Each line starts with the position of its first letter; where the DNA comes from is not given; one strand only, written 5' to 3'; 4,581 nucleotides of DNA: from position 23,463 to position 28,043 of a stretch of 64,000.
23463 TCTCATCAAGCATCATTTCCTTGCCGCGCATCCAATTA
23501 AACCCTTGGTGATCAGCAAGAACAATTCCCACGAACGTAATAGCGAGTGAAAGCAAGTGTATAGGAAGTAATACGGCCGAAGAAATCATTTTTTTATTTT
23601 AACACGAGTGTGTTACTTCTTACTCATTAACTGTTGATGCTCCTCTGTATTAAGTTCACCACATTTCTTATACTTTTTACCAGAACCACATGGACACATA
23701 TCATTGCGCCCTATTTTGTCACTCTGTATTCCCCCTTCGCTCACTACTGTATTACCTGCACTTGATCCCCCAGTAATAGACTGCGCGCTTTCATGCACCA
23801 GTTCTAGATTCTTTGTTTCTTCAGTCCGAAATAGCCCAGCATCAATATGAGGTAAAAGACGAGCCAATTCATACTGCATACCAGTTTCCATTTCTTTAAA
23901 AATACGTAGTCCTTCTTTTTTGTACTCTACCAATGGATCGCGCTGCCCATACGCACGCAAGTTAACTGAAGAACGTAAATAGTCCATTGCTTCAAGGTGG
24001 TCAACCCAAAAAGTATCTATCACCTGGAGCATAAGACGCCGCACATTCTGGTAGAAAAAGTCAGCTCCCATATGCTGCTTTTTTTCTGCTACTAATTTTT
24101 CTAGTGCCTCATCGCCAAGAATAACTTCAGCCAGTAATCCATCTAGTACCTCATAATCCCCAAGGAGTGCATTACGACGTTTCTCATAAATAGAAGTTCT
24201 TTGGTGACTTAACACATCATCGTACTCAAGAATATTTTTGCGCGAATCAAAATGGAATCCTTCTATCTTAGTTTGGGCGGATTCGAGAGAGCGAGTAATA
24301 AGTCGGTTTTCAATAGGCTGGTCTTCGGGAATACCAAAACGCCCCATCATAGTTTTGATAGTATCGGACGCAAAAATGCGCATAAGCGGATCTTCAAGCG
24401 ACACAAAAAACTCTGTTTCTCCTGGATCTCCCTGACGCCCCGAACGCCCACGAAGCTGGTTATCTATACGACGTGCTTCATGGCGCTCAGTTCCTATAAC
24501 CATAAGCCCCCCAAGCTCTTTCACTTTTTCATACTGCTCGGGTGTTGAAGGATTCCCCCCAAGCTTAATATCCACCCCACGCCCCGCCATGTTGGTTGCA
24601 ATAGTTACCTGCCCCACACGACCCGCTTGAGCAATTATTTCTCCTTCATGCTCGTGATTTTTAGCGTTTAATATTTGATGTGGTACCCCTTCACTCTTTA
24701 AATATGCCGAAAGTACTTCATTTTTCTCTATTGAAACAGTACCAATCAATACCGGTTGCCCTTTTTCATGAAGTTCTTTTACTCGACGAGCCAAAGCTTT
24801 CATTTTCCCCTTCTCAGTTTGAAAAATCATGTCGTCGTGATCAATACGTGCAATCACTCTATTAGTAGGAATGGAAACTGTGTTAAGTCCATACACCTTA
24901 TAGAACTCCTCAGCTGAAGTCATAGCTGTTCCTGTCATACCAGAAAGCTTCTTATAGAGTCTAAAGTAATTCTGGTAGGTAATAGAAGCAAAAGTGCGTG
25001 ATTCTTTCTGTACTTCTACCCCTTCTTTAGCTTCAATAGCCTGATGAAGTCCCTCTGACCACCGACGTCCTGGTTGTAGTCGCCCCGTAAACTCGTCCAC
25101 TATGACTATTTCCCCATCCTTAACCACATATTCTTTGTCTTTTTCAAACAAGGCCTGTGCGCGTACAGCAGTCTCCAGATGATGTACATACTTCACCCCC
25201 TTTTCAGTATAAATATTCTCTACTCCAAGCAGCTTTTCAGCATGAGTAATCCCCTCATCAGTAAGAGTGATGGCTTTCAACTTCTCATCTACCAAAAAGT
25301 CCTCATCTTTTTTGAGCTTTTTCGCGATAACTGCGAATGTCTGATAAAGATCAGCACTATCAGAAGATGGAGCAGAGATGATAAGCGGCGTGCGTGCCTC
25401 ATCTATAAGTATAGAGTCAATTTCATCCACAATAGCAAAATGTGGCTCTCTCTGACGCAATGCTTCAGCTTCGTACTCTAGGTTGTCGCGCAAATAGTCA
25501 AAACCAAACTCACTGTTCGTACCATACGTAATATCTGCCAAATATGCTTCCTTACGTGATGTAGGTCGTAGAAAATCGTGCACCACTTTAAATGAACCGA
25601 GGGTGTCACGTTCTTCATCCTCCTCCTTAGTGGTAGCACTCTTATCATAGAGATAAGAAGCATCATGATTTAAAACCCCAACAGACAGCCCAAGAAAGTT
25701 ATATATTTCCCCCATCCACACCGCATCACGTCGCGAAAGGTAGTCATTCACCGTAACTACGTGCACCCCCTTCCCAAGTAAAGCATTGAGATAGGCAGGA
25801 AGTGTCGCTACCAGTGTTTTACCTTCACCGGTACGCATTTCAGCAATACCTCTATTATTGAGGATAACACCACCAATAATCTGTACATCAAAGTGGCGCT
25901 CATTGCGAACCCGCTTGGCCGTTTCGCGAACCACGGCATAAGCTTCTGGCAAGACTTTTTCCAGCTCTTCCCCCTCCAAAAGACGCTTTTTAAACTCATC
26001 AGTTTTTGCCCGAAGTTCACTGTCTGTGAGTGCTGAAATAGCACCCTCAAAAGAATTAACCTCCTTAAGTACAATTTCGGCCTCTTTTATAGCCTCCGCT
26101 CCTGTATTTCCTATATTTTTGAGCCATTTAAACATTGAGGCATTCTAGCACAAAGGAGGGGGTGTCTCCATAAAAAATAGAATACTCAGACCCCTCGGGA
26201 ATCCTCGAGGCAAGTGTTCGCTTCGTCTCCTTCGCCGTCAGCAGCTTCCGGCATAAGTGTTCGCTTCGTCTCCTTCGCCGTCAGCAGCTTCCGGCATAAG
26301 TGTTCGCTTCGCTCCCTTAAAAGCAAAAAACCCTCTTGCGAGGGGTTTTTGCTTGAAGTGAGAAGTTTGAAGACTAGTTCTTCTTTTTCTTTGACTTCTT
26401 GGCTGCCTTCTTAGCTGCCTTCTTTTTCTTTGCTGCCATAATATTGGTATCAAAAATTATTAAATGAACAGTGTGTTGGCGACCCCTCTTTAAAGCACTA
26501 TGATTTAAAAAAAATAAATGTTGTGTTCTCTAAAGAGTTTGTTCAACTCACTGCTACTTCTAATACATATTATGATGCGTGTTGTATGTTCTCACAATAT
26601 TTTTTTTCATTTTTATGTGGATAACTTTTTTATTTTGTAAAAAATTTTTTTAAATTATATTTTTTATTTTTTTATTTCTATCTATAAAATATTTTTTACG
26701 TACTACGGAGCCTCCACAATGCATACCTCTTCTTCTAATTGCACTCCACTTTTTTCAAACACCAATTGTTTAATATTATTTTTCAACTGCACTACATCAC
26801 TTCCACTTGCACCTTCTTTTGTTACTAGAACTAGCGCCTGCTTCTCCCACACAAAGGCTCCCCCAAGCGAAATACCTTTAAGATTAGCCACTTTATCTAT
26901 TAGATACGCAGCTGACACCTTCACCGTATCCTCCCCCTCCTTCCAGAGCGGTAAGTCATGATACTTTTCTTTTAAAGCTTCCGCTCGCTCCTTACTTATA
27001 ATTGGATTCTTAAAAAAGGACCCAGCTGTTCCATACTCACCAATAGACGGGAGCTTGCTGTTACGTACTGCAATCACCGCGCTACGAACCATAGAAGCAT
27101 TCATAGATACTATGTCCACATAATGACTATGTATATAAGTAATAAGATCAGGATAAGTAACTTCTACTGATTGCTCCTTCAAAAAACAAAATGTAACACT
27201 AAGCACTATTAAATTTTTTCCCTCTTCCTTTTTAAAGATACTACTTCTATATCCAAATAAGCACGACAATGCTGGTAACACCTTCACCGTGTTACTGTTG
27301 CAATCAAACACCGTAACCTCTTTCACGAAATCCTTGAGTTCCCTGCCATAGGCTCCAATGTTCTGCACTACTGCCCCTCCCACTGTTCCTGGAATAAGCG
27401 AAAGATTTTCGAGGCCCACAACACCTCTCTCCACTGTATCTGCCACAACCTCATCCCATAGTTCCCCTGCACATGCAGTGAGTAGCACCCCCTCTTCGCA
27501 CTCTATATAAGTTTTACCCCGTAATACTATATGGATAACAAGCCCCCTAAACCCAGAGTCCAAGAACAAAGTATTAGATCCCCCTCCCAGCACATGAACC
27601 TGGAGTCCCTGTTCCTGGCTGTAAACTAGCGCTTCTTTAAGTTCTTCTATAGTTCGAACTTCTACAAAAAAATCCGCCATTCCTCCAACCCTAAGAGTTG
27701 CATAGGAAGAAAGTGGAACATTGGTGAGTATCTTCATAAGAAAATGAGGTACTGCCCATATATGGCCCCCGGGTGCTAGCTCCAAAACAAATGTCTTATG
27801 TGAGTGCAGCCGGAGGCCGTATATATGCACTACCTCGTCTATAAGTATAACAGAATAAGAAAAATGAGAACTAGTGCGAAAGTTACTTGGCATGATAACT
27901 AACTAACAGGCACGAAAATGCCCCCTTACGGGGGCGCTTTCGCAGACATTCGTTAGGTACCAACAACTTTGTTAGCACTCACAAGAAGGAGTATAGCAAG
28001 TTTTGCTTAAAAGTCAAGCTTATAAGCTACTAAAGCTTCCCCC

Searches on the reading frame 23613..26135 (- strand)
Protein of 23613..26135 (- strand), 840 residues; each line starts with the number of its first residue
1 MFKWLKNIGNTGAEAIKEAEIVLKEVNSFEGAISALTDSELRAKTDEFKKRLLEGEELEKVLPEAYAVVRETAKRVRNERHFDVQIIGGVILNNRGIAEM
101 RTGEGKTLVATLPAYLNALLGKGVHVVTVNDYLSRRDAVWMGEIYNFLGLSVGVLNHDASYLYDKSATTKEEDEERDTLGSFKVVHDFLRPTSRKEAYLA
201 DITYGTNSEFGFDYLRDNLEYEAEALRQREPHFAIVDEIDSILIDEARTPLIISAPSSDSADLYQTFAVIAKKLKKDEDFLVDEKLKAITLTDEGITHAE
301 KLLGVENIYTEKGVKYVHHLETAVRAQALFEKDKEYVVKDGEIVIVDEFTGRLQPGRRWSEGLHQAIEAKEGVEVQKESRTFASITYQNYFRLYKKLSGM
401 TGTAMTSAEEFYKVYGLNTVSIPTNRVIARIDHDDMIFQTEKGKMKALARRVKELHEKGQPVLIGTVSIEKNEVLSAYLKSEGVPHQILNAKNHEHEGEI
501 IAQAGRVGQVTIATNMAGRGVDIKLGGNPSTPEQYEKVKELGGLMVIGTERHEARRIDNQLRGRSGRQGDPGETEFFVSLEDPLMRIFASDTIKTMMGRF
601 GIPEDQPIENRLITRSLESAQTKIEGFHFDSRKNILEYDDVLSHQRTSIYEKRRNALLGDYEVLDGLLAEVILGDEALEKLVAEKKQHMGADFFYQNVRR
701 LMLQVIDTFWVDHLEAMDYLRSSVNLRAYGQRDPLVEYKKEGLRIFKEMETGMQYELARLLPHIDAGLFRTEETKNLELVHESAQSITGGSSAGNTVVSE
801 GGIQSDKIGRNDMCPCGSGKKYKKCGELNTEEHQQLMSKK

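Call 5: search_protein_families(library=pfam, proteins=[window:23613-26135:-], max_evalue=0.01)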
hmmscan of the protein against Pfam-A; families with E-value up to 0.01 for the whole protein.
window:23613-26135:- (840 aa): 5 families
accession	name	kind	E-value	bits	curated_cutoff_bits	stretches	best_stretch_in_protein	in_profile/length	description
PF07517.20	SecA_DEAD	-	6.3e-119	397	24.6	1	8-411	5-289/290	SecA DEAD-like domain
PF21090.3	P-loop_SecA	-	2.2e-80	269.6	27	2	428-530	2-104/205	SecA P-loop domain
PF07516.18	SecA_SW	-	1e-44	153.5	26.7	2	676-763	113-198/200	SecA Wing and Scaffold domain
PF01043.26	SecA_PP_bind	-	3.1e-42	144.1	23.5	1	260-368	2-110/110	SecA preprotein cross-linking domain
PF02810.21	SEC-C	-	2.6e-07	30.8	20.4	1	810-825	1-16/19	SEC-C motif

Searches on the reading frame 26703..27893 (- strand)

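Call 5: search_protein_families(library=pfam, proteins=[window:26703-27893:-], max_evalue=0.01)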
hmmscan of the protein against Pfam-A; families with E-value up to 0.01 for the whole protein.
window:26703-27893:- (396 aa): 2 families
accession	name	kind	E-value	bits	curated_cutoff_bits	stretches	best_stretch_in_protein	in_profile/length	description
PF01565.28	FAD_binding_4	-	9.1e-24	84.2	26.4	1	74-204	2-137/139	FAD binding domain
PF02873.21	MurB_C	-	1.6e-21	76.8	27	1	269-393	2-99/99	UDP-N-acetylenolpyruvoylglucosamine reductase, C-terminal domain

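Call 11: search_protein_families(library=ncbifam, proteins=[window:26703-27893:-], max_evalue=0.01)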
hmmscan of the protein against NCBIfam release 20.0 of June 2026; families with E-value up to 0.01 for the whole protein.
window:26703-27893:- (396 aa): 7 families
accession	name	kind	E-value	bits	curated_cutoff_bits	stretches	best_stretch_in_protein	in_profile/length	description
NF000755.0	PRK00046.1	equivalog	8.3e-100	333.8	277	1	53-394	2-336/343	UDP-N-acetylmuramate dehydrogenase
NF010478.0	PRK13903.1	equivalog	1.2e-75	254.7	231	1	54-393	14-358/362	UDP-N-acetylmuramate dehydrogenase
TIGR00179.1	murB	equivalog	1.3e-65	221.5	144.5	1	61-393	1-289/290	UDP-N-acetylmuramate dehydrogenase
NF010480.0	PRK13905.1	equivalog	5.8e-54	183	259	2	53-244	14-199/303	UDP-N-acetylmuramate dehydrogenase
NF011245.0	PRK14651.1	equivalog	3.9e-21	75.4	224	1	57-221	5-155/273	UDP-N-acetylmuramate dehydrogenase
NF011242.0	PRK14648.1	equivalog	1.4e-20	73.7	426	1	57-192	14-151/354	UDP-N-acetylmuramate dehydrogenase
NF010479.0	PRK13904.1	equivalog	9.7e-15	54.7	273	2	328-393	194-258/258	UDP-N-acetylmuramate dehydrogenase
